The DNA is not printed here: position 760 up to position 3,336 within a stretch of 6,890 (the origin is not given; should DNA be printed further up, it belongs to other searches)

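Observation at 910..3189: GT2::GH3 domain fusion, an architecture I do not recognise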

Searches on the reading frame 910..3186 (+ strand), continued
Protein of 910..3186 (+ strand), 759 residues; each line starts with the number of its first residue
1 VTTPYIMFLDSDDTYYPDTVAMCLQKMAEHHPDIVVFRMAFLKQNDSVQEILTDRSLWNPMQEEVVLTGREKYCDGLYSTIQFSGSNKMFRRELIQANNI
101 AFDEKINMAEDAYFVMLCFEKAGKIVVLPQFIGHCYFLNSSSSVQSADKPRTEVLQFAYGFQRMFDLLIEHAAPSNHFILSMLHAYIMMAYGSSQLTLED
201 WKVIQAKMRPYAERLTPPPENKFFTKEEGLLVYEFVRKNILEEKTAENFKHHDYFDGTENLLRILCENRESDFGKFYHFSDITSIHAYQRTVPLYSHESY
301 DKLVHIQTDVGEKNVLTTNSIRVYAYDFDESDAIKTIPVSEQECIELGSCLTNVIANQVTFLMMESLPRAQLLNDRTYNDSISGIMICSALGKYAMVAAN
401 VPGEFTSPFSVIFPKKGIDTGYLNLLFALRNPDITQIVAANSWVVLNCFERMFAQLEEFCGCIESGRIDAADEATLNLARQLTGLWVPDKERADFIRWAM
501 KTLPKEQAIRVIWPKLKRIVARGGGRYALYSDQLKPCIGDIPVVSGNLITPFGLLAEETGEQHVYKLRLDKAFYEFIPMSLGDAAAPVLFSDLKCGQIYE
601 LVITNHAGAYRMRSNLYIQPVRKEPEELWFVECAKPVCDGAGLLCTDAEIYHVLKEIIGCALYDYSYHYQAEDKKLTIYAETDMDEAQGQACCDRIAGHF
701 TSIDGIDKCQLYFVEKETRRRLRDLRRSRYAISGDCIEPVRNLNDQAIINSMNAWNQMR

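Call 22: search_solved_structures(query=A1, max_evalue=0.01, show_alignments=2)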
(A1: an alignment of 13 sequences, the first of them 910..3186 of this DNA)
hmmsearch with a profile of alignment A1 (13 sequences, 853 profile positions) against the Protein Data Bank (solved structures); distinct sequences matched with E-value up to 0.01: 23.
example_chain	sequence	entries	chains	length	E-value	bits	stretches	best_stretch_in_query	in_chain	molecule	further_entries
6oms_A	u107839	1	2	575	3.4e-31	111.5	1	344-781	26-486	4-substituted benzoates-glutamate ligase GH3.12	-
4epm_A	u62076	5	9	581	3.4e-31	111.5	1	344-781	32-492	4-substituted benzoates-glutamate ligase GH3.12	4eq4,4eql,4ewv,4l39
4epl_A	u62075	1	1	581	9.9e-30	106.6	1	326-714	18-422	Jasmonic acid-amido synthetase JAR1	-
5ech_A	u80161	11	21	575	1e-29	106.6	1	326-714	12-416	Jasmonic acid-amido synthetase JAR1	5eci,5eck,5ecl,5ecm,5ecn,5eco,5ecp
4b2g_A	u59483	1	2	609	1.6e-25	92.7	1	342-710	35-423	GH3-1 AUXIN CONJUGATING ENZYME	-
7dk8_A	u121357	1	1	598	1.1e-24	90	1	344-708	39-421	Probable indole-3-acetic acid-amido synthetase GH3.8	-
7vka_A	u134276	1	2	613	1.3e-23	86.4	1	344-716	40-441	Indole-3-acetic acid-amido synthetase GH3.6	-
9fwd_A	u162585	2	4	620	1.3e-23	86.3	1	344-721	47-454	Indole-3-acetic acid-amido synthetase GH3.6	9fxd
6avh_A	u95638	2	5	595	3.3e-22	81.7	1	344-725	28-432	GH3.15 acyl acid amido synthetase | AtGH3.15 acyl acid amido synthetase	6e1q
5kod_A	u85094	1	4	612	1.7e-19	72.8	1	344-717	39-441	Indole-3-acetic acid-amido synthetase GH3.5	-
5tze_C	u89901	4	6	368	2.1e-17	65.9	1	7-217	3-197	Glycosyl transferase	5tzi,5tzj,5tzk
5tz8_A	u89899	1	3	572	6.6e-17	64.2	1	7-217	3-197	Glycosyl transferase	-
8bz4_A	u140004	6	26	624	9.8e-17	63.6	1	2-122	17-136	Glycosyltransferase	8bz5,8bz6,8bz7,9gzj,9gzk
8bz8_A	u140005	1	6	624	1.7e-15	59.5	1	2-122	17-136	Glycosyltransferase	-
6h1j_A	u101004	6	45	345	1.3e-14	56.6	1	6-218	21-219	Probable ss-1,3-N-acetylglucosaminyltransferase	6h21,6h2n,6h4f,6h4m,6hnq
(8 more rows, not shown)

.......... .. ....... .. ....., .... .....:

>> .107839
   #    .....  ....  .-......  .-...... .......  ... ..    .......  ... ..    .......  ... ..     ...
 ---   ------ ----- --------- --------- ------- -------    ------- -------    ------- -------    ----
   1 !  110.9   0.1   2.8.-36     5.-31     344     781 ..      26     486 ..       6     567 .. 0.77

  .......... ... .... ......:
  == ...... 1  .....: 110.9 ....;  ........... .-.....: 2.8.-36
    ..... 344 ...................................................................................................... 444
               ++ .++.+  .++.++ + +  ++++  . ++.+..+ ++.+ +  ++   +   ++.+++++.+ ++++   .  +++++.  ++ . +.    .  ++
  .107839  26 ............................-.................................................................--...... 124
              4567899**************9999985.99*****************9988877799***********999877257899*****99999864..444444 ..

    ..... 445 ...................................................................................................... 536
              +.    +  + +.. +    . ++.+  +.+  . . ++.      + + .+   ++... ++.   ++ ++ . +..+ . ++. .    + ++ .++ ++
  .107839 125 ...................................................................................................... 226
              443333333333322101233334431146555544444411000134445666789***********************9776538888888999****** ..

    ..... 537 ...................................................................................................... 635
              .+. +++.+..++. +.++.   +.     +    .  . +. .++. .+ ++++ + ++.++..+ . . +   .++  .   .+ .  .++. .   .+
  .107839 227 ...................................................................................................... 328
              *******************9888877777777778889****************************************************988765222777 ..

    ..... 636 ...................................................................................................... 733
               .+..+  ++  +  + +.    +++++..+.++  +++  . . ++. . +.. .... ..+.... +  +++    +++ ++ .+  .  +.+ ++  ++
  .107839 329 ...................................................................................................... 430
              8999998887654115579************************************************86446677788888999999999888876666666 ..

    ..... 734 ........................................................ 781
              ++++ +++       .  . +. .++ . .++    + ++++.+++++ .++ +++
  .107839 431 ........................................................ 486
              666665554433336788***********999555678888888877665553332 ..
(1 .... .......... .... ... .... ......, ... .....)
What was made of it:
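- The profile alignment to PBS3 puts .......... opposite YDFNES..R, and YRMRVGD opposite YRMRTN (call 22).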

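Call 23: find_encoding_contigs(protein=P0005, flank=10000, max_places=2)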
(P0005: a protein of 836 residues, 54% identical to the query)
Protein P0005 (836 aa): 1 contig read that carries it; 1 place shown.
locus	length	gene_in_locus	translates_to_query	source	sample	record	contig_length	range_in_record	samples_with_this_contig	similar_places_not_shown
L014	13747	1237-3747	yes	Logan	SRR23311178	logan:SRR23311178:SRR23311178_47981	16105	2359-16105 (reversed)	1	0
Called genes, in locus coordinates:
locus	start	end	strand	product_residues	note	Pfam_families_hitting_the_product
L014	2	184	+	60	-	?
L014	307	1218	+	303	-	PF01636:APH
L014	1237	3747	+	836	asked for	PF00535:Glycos_transf_2, PF03321:GH3, PF23571:GH3_M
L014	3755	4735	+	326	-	PF01636:APH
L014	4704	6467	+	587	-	PF01554:MatE, PF13581:HATPase_c_2 (weak)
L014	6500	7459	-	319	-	PF01209:Ubie_methyltran, PF02353:CMAS (weak), PF07021:MetW (weak), PF13489:Methyltransf_23 (weak), PF13847:Methyltransf_31, PF08241:Methyltransf_11, PF08242:Methyltransf_12, PF13649:Methyltransf_25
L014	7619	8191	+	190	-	PF01694:Rhomboid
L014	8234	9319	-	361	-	PF02463:SMC_N (weak), PF00005:ABC_tran, PF13304:AAA_21 (faint)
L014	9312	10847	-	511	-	PF00497:SBP_bac_3, PF00528:BPD_transp_1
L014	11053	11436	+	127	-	PF00903:Glyoxalase, PF13669:Glyoxalase_4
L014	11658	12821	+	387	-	PF01512:Complex1_51K, PF00037:Fer4 (faint), PF12797:Fer4_2 (faint), PF12800:Fer4_4 (faint), PF12837:Fer4_6 (faint), PF13237:Fer4_10 (weak), PF13187:Fer4_9 (weak)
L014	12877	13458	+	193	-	PF00440:TetR_N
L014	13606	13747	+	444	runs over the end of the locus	PF00375:SDF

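Call 24: find_encoding_contigs(protein=P0011, flank=10000, max_places=2)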
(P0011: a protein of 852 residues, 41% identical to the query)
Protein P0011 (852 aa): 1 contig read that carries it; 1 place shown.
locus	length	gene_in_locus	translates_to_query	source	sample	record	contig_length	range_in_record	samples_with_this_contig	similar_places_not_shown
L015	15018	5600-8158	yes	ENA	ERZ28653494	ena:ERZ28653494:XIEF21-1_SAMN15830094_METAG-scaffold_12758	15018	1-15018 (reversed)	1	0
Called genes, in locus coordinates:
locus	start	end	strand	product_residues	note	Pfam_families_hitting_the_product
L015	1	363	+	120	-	?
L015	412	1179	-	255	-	PF03372:Exo_endo_phos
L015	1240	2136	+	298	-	PF00710:Asparaginase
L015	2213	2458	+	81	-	-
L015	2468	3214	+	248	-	PF00106:adh_short, PF08659:KR, PF13561:adh_short_C2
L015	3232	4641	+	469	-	PF00501:AMP-binding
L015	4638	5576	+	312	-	PF01636:APH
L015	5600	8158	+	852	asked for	PF00535:Glycos_transf_2, PF10111:Glyco_tranf_2_2, PF03321:GH3, PF23571:GH3_M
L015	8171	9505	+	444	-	-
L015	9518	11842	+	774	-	PF00501:AMP-binding, PF13193:AMP-binding_C, PF00550:PP-binding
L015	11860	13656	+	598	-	PF03023:MurJ (faint), PF01554:MatE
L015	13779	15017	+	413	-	?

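Call 25: find_encoding_contigs(protein=P0013, flank=10000, max_places=2)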
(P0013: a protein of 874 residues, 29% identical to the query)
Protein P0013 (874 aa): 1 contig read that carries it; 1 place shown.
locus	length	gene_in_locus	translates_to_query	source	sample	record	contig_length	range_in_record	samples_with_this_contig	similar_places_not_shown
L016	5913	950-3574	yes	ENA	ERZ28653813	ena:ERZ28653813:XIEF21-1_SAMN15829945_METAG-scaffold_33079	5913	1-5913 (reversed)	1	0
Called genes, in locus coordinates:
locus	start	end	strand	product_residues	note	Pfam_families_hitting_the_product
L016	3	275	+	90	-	?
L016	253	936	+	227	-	-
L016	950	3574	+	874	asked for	PF00535:Glycos_transf_2, PF10111:Glyco_tranf_2_2 (weak), PF03321:GH3, PF23571:GH3_M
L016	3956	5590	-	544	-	PF00128:Alpha-amylase, PF16657:Malt_amylase_C (faint)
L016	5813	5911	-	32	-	?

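Call 33: search_protein_families(library=pfam, proteins=[L011:12575-13903:+, L015:8171-9502:+, L001:8196-8684:+, L001:5476-5748:+, L011:7439-7684:+, L015:2213-2455:+, L013:3720-4124:-, L016:253-933:+], max_evalue=1)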
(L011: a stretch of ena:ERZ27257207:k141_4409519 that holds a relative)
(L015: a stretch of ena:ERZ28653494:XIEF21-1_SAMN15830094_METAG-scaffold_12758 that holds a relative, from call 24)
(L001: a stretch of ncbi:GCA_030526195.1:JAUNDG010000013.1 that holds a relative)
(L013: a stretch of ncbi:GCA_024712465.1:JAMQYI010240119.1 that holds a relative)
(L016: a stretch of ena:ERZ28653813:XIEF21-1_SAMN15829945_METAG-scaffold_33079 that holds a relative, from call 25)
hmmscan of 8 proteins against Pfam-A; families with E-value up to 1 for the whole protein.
L011:12575-13903:+ (443 aa): 1 family
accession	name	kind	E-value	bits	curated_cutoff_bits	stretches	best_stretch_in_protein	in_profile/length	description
PF09652.15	Cas_VVA1548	-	0.065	13.9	25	0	247-307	28-87/91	Putative CRISPR-associated protein (Cas_VVA1548)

L015:8171-9502:+ (444 aa): 0 families

L001:8196-8684:+ (163 aa): 8 families
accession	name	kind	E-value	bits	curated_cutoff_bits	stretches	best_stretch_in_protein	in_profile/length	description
PF14071.11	YlbD_coat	-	0.0064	17.2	27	1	122-161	66-105/126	Putative coat protein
PF10046.14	BLOC1_2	-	0.01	16.6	33.4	1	72-118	42-86/96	Biogenesis of lysosome-related organelles complex-1 subunit 2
PF01601.21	CoV_S2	-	0.024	13.7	40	1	84-150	424-487/521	Coronavirus spike glycoprotein S2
PF01594.21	AI-2E_transport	-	0.025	14.2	34.3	1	41-157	44-147/327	AI-2E family transporter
PF06103.16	DUF948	-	0.032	14.8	37.2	1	52-134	4-86/89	Bacterial protein of unknown function (DUF948)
PF07916.16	TraG_N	-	0.067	12.6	36.1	1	48-82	54-87/462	TraG-like protein, N-terminal region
PF07436.16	Curto_V3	-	0.15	12.9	25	0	57-98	7-48/87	Curtovirus V3 protein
PF08653.15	DASH_Dam1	-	0.24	11.7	26.6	0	119-148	6-33/56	DASH complex subunit Dam1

L001:5476-5748:+ (91 aa): 3 families
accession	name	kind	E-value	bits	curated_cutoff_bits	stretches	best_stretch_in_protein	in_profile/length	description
PF04604.19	L_biotic_typeA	-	0.074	13.4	21.7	1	50-82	5-37/50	Type-A lantibiotic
PF00392.27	GntR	-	0.14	12.3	27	1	44-65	32-53/64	Bacterial regulatory proteins, gntR family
PF00891.24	Methyltransf_2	-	0.18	11.6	22.3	1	35-90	39-91/210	O-methyltransferase domain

L011:7439-7684:+ (82 aa): 2 families
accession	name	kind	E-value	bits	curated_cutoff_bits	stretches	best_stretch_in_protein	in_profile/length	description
PF24350.1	DUF7510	-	0.13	12.9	27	0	26-50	22-46/109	Family of unknown function (DUF7510)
PF09849.14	DUF2076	-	0.13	12.8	38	1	10-60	161-206/265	Uncharacterized protein conserved in bacteria (DUF2076)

L015:2213-2455:+ (81 aa): 2 families
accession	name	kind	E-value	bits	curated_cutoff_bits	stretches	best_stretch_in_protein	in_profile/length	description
PF00550.31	PP-binding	-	0.0042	17.7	20.8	1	35-64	30-59/67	Phosphopantetheine attachment site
PF14573.12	PP-binding_2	-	0.085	13.5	32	1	10-61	22-73/96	Acyl-carrier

L013:3720-4124:- (134 aa): 0 families

L016:253-933:+ (227 aa): 1 family
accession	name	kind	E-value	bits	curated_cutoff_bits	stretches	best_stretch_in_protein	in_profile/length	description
PF11012.13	DUF2850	-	0.058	14.2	22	1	20-46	30-56/79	Protein of unknown function (DUF2850)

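Call 40: predict_structure(alignment_id=A1)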
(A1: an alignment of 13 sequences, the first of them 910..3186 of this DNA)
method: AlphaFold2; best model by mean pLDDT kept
length: 759 residues; sequences in the alignment: 13
mean_pLDDT: 74.3   pTM: 0.57
mean pLDDT of the five models: 74.3, 73.6, 73.1, 68.3, 62.9
residues with pLDDT >= 90: 191; 70-90: 310; 50-70: 147; < 50: 111
segments of 3 or more residues with pLDDT < 50: 1-6, 45-50, 82-85, 271-274, 292-339, 369-400, 606-609
pLDDT, mean of each block of 10 residues (from residue 1): 45 70 87 82 54 56 81 75 54 83 66 81 86 71 62 82 88 79 81 81 91 83 65 85 73 54 64 55 61 37 30 31 31 43 67 86 67 30 36 38 78 75 93 93 90 94 92 87 89 97 93 95 90 92 86 79 87 78 59 87 58 79 90 88 89 93 92 92 83 92 92 84 73 69 81 69
secondary structure, 60 per line:
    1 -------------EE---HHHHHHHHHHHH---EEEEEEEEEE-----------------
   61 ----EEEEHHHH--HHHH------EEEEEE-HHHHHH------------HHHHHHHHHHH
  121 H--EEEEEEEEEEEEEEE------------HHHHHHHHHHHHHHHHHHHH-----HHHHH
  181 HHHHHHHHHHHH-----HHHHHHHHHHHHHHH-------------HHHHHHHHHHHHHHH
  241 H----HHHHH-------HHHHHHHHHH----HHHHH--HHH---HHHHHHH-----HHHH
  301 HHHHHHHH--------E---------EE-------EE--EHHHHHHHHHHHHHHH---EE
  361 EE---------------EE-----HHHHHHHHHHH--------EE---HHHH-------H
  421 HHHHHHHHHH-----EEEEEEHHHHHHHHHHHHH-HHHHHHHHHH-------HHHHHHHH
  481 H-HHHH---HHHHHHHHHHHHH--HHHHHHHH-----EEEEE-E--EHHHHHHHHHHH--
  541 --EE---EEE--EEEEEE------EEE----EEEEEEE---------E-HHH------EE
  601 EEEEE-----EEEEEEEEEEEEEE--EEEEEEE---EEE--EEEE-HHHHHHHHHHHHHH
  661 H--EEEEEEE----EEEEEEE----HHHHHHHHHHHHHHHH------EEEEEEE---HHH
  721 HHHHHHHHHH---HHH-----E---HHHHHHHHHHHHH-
elements in order (helices of 4 or more, strands of 3 or more residues): H19-30 E34-43 E65-68 H69-72 H75-78 E85-90 H92-97 H110-121 E124-138 H151-170 H176-192 H198-212 H226-241 H246-250 H258-267 H272-276 H285-291 H297-308 H341-355 E359-362 H385-395 H409-412 H420-430 E436-441 H442-454 H456-465 H473-481 H483-486 H490-502 H505-512 E518-522 H528-538 E548-550 E553-558 E565-567 E572-578 E599-605 E611-624 E627-633 E637-639 E642-645 H647-661 E664-670 E675-681 H686-701 E708-714 H718-730 H746-758
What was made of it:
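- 1360..1680 (+): Helical region (aa 151-257). It belongs to the GT2 module rather than being a free linker. AF2 secondary structure (call 40).
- The AF2 model has low confidence exactly around the M1 region, with pLDDT <50 at aa 292-339 and 369-400, from an alignment of only 13 sequences (call 40).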

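Call 42: search_protein_representatives(alignment_id=A1)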
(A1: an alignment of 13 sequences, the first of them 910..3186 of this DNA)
Query: 13 sequences, 853 profile positions. Proteins with E-value up to 0.001 (for the whole library): 76463; up to 1e-10: 11517; up to 1e-30: 500. The best 150 are listed.
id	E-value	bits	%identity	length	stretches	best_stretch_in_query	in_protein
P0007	0.0e+00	1384.0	-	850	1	4-850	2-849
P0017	6.9e-254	861.5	-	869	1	4-850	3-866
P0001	3.1e-243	826.3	-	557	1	291-852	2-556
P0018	5.0e-237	805.7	-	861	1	3-849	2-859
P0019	4.9e-210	716.4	-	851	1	3-845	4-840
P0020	5.4e-209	713.0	-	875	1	4-842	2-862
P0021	2.6e-208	710.7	-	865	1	3-843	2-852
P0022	5.5e-205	699.7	-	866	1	3-843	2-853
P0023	1.7e-203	694.8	-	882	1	1-844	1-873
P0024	4.4e-201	686.8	-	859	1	3-847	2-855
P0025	2.7e-197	674.3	-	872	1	4-849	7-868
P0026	5.6e-193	660.0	-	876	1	1-842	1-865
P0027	1.7e-192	658.4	-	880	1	1-848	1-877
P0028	1.9e-192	658.2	-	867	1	3-850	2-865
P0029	3.9e-192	657.2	-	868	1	3-848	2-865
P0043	7.5e-170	583.5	-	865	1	2-841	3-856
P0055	5.8e-153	527.6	-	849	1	7-843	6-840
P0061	2.1e-143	496.0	-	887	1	1-841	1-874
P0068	1.7e-137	476.4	-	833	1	1-845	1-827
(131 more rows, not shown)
